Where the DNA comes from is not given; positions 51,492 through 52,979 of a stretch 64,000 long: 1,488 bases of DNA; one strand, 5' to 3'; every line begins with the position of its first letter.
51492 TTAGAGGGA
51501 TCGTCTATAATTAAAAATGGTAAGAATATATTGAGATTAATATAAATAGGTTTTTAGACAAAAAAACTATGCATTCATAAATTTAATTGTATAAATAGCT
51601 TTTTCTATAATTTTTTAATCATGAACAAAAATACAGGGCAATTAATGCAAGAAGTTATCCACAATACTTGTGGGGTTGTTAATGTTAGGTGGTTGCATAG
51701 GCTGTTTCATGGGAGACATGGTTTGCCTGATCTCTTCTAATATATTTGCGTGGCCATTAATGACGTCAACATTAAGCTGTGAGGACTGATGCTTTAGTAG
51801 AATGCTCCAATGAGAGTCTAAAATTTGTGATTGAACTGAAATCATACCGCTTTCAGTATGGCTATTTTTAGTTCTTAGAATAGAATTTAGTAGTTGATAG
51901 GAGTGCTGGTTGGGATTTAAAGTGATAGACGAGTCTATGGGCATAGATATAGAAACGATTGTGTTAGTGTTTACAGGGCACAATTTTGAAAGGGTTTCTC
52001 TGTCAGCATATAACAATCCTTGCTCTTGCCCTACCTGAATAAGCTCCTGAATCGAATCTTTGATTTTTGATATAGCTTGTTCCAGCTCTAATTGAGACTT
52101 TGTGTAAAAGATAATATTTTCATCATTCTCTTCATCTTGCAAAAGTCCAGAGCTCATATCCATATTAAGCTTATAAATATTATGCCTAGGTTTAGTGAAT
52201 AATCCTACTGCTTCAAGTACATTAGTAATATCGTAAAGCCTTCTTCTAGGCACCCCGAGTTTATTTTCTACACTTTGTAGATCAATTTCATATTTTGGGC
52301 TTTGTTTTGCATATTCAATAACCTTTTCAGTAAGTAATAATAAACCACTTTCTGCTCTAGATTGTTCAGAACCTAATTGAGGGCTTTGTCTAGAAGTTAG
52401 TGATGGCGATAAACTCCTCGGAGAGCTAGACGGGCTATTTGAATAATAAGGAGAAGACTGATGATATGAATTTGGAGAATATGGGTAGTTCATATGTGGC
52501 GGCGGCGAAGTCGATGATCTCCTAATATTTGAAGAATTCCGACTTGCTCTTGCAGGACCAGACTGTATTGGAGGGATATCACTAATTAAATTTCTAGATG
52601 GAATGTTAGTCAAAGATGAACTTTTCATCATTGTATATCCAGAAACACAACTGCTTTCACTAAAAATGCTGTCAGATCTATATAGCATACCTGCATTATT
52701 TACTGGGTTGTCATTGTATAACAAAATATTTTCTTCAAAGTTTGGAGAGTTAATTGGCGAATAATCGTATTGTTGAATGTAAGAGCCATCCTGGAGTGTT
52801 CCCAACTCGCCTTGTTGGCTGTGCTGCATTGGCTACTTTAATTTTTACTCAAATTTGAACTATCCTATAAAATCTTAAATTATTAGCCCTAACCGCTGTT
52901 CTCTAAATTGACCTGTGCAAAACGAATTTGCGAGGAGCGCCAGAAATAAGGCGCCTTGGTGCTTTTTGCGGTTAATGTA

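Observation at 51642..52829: E2F-family factor encoded in the window, and E2F-like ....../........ motifs recur at most bidirectional promoters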

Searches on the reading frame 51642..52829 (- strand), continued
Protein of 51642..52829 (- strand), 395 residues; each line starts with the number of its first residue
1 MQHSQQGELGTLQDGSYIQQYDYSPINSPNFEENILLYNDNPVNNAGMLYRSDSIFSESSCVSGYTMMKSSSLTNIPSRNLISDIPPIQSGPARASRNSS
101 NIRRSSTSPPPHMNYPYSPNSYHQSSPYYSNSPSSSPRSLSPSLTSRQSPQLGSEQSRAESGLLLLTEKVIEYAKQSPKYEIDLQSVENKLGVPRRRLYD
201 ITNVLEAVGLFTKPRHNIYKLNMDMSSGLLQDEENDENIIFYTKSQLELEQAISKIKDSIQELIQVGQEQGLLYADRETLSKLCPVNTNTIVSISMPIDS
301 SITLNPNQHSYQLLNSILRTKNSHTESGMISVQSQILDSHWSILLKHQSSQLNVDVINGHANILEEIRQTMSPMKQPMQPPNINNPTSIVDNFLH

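Call 37: search_solved_structures(query=A3, max_evalue=1, show_alignments=4)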
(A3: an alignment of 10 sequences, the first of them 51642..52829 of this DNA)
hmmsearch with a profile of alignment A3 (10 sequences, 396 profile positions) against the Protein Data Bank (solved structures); distinct sequences matched with E-value up to 1: 2.
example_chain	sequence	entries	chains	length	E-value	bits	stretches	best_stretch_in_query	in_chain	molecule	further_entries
4yo2_A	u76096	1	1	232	9.3e-11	44.5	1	158-267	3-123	Transcription factor E2F8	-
1cf7_A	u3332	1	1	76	4.6e-08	35.7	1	158-218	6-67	PROTEIN (TRANSCRIPTION FACTOR E2F-4)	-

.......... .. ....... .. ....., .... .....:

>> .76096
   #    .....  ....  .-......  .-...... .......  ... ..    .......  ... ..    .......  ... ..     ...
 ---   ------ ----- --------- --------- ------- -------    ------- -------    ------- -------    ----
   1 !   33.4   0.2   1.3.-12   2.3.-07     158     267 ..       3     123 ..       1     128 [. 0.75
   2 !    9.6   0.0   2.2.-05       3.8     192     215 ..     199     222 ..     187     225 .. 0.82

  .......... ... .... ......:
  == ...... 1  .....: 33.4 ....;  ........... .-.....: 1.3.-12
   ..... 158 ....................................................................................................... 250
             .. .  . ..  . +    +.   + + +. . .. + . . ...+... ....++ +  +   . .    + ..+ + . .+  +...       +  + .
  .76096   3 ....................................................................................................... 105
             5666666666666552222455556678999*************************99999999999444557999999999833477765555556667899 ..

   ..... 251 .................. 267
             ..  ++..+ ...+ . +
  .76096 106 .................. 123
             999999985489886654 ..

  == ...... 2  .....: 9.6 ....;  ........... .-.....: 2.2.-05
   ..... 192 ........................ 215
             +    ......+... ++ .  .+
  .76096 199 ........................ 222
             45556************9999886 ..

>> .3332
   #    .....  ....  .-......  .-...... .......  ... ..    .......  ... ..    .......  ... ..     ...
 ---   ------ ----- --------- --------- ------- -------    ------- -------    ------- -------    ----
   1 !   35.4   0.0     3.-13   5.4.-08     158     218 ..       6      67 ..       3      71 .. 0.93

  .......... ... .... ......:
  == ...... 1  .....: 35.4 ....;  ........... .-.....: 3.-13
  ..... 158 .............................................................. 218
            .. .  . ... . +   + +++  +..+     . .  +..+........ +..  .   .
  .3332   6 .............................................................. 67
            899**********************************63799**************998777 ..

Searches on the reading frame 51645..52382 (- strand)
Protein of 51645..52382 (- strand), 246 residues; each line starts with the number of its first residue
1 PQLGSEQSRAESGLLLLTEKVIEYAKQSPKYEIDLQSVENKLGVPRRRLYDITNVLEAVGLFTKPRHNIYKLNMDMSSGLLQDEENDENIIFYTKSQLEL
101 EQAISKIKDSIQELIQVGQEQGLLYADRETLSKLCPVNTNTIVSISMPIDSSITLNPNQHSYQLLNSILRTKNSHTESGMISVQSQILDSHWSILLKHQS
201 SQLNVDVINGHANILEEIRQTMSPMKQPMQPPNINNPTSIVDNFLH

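Call 50: predict_structure(alignment_id=A4)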
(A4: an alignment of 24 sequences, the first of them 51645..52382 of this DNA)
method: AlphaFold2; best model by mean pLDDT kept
length: 246 residues; sequences in the alignment: 24
mean_pLDDT: 58.9   pTM: 0.33
mean pLDDT of the five models: 58.9, 58.8, 58.0, 57.6, 56.3
residues with pLDDT >= 90: 34; 70-90: 59; 50-70: 39; < 50: 114
segments of 3 or more residues with pLDDT < 50: 1-11, 139-141, 148-152, 156-246
pLDDT, mean of each block of 10 residues (from residue 1): 38 77 89 92 89 87 90 66 61 85 88 77 65 55 49 46 42 37 36 36 30 26 32 37 33
secondary structure, 60 per line:
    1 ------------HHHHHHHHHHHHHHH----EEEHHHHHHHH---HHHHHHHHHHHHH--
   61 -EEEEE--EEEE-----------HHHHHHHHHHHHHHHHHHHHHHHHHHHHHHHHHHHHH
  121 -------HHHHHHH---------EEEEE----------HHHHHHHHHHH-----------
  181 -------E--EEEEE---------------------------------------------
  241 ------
elements in order: H13-27 E32-34 H35-42 H46-58 E62-66 E69-72 H84-120 H128-134 E144-148 H159-169 E191-195

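Call 53: fold_search(model_id=the predicted structure, library=pdb)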
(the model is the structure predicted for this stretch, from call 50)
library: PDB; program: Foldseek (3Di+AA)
matches with E <= 10: 1259; with E <= 0.001: 0
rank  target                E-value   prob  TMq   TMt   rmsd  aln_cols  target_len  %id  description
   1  1cf7_A                1.8e-03  1.00  0.25  0.86   1.9        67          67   39  STRUCTURAL BASIS OF DNA RECOGNITION BY THE HETERODIMERIC CELL CYCLE TRANSCRIPTION FACTOR E2F-DP (released 1999-04-02)
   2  7b5t_A                4.0e-03  0.89  0.23  0.26  20.2       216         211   15  S. agalactiae BusR transcription factor (released 2021-08-11)
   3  5aiq_D                7.7e-03  1.00  0.21  0.38  11.9       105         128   22  Crystal structure of ligand-free NadR (released 2016-03-02)
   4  5aip_A                8.2e-03  0.87  0.16  0.26  13.3       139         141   20  Crystal structure of NadR in complex with 4-hydroxyphenylacetate (released 2016-03-02)
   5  4b8x_A                8.7e-03  1.00  0.23  0.39  10.5       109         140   10  Near atomic resolution crystal structure of Sco5413, a MarR family transcriptional regulator from Streptomyces coelico (released 2012-10-17)
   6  4b8x_B                1.0e-02  1.00  0.23  0.40  10.7       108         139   10  Near atomic resolution crystal structure of Sco5413, a MarR family transcriptional regulator from Streptomyces coelico (released 2012-10-17)
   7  5aiq_B                1.3e-02  0.93  0.18  0.30  14.8       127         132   20  Crystal structure of ligand-free NadR (released 2016-03-02)
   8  6clw_A                1.6e-02  1.00  0.22  0.16   4.9        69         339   19  Crystal structure of TnmH (released 2019-03-06)
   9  5aiq_C                1.8e-02  0.85  0.18  0.30  13.3       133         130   19  Crystal structure of ligand-free NadR (released 2016-03-02)
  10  5whm_A                1.9e-02  1.00  0.25  0.24   3.6        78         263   19  Crystal Structure of IclR Family Transcriptional Regulator from Brucella abortus (released 2017-08-23)
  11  8iue_P                1.9e-02  0.63  0.21  0.17  21.5       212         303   13  RNA polymerase III pre-initiation complex melting complex 1 (released 2023-05-24)
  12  6clx_B                2.0e-02  1.00  0.22  0.16   5.0        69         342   19  Crystal structure of TnmH in complex with SAM (released 2019-03-06)
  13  5aiq_A                2.0e-02  0.84  0.17  0.29  14.7       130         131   20  Crystal structure of ligand-free NadR (released 2016-03-02)
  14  5y6i_B                2.5e-02  1.00  0.23  0.24   2.6        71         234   17  Crystal structure of Pseudomonas aeruginosa HmgR (released 2018-08-15)
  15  7b5t_C                2.6e-02  0.57  0.23  0.26  21.4       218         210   14  S. agalactiae BusR transcription factor (released 2021-08-11)
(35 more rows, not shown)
